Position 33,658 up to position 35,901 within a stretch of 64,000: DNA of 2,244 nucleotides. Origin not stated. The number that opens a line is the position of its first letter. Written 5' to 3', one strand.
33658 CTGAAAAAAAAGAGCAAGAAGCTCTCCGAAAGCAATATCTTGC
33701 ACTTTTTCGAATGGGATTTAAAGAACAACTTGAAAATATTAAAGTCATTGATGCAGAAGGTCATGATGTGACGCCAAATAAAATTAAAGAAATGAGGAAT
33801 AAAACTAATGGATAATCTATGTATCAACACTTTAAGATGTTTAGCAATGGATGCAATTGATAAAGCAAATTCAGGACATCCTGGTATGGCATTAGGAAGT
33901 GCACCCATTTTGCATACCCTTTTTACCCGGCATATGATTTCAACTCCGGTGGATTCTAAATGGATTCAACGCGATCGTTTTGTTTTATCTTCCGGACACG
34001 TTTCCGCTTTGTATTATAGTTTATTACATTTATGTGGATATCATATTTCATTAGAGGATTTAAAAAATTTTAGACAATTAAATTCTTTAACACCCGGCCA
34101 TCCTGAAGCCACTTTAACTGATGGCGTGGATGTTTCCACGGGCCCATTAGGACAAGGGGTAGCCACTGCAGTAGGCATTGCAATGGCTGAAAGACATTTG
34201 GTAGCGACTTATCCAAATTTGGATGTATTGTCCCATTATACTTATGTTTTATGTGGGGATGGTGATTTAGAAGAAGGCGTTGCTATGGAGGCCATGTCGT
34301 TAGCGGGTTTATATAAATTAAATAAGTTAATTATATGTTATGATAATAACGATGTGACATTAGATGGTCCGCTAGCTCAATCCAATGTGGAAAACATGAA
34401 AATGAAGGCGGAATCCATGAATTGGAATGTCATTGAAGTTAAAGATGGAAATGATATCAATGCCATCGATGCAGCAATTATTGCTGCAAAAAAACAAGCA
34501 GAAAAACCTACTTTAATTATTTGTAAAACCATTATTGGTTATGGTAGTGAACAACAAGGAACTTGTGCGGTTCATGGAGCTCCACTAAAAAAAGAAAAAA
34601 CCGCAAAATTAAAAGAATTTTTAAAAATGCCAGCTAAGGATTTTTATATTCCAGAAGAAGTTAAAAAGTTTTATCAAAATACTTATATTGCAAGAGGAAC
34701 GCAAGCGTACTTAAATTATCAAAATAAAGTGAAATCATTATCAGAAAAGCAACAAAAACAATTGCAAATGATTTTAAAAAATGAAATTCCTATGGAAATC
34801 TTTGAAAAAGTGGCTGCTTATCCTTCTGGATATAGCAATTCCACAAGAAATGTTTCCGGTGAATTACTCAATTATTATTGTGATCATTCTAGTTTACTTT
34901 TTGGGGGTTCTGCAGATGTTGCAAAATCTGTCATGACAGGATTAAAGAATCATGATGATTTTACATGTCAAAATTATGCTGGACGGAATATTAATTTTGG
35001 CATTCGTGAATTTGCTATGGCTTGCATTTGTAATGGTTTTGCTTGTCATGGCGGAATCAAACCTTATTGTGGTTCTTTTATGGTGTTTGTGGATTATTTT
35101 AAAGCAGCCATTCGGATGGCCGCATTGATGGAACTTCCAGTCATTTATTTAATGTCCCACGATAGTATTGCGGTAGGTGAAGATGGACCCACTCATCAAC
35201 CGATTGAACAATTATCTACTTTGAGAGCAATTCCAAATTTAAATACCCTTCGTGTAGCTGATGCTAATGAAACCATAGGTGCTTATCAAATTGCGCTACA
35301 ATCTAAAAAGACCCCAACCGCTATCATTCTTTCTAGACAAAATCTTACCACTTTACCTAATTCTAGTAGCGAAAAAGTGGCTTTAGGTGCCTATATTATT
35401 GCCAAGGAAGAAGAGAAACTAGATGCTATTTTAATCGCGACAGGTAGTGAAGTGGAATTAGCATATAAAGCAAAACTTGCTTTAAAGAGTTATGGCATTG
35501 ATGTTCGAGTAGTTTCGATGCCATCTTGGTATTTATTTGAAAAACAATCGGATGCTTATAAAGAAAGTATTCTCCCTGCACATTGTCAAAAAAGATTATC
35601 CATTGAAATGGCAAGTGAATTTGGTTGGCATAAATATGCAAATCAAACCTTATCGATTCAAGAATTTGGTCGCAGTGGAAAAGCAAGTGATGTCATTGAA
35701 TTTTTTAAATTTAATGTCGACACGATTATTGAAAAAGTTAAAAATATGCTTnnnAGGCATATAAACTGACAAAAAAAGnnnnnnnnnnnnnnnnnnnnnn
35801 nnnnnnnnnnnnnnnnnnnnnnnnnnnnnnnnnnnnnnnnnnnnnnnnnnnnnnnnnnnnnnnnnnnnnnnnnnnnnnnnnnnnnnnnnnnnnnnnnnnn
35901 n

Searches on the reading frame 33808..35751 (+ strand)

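Call 75: search_protein_families(library=pfam, proteins=[window:33808-35751:+], max_evalue=0.00001)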
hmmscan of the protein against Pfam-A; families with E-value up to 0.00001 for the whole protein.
window:33808-35751:+ (648 aa): 5 families
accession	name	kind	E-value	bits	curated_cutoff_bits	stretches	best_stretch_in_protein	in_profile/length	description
PF00456.26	Transketolase_N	-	1.2e-119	399.6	22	1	2-319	2-322/334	Transketolase, thiamine diphosphate binding domain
PF02779.29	Transket_pyr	-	1.1e-51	175.3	27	1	345-514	4-173/174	Transketolase, pyrimidine binding domain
PF22613.1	Transketolase_C_1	-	2.8e-37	127.8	27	1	527-636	1-113/113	Transketolase-like TK C-terminal domain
PF00676.26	E1_dh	-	2.5e-09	37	22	1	111-240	100-223/300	Dehydrogenase E1 component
PF02780.25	Transketolase_C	-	1.9e-08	34.7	25.9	1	535-639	7-123/124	Transketolase, C-terminal domain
